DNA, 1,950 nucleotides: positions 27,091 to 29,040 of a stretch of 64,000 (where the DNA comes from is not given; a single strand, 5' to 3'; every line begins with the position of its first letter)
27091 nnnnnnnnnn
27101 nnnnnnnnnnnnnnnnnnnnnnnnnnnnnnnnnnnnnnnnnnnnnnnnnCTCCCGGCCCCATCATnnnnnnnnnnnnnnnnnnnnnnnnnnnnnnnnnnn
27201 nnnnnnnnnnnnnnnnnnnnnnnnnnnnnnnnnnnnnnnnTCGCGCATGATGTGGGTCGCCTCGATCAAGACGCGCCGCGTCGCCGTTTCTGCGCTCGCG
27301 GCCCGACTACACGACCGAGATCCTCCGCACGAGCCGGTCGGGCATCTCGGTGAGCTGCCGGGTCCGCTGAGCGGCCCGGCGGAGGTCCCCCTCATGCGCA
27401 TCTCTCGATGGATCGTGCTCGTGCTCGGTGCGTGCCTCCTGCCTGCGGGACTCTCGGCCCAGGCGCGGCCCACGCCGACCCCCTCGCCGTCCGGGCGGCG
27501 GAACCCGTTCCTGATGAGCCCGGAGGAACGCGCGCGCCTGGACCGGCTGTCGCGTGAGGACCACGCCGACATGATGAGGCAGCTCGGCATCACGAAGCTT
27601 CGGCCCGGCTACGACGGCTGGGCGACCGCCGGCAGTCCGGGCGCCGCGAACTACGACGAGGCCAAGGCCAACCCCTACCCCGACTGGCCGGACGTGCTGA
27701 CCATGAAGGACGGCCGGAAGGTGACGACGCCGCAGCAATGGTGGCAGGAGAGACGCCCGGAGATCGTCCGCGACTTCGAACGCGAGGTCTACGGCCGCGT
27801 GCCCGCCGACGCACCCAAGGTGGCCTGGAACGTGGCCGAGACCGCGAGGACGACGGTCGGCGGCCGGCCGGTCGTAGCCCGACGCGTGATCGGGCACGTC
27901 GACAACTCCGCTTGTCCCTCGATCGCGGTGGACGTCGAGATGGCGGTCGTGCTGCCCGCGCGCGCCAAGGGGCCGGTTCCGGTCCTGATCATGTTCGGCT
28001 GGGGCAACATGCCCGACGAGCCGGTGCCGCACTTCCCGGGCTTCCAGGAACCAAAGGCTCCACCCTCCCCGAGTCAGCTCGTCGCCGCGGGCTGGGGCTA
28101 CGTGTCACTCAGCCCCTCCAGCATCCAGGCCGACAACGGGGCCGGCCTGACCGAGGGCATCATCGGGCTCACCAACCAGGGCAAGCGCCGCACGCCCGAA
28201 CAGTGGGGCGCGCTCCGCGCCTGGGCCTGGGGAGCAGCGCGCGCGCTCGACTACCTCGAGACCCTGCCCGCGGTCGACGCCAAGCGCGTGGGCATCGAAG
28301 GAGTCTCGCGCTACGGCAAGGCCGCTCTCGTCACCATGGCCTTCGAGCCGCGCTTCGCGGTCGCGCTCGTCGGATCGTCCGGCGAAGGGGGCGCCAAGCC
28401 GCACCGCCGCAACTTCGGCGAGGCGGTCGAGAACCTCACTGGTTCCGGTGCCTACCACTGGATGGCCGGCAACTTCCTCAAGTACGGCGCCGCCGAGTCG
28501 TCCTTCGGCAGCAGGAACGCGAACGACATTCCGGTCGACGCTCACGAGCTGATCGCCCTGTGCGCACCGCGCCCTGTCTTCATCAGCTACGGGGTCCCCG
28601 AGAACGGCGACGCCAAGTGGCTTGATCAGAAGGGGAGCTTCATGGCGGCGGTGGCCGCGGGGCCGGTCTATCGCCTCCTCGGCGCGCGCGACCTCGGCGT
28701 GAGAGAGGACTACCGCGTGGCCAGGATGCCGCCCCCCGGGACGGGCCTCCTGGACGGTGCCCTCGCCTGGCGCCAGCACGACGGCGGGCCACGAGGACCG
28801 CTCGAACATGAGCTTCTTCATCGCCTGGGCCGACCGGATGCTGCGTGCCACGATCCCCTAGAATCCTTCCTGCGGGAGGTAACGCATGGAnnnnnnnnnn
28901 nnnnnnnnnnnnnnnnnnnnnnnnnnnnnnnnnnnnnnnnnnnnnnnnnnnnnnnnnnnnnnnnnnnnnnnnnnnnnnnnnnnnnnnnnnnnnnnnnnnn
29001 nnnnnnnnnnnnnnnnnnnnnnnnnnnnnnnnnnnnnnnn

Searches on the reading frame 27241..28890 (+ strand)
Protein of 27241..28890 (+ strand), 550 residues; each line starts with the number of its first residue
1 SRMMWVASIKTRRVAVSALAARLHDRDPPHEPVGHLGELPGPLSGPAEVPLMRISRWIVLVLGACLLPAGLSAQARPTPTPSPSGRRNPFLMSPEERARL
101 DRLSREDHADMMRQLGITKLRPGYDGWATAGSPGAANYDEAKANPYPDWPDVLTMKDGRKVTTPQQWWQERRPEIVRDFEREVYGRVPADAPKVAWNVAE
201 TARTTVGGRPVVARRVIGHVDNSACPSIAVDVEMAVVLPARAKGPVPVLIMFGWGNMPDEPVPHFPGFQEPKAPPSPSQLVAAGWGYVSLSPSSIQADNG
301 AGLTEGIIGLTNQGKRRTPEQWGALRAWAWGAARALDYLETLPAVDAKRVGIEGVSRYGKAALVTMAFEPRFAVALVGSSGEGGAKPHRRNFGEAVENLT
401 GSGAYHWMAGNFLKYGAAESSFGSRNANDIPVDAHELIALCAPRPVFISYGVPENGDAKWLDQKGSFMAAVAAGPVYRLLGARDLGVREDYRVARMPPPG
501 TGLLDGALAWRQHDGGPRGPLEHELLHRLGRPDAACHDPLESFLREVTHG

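Call 10: search_protein_families(library=pfam, proteins=[window:27241-28890:+], max_evalue=0.001)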
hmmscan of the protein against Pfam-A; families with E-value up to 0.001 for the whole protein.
window:27241-28890:+ (550 aa): 1 family
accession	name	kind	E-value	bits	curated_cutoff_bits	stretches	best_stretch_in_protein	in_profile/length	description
PF22244.2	GCE_fung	-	2.2e-32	113.2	27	1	320-481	75-231/231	Glucuronyl esterase, fungi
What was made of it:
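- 27241..31093 (+): CE15 glucuronoyl esterase and GH3. Further glucuronoxylan genes, not in the operon. Pfam GCE_fung, 113 bits (call 10).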
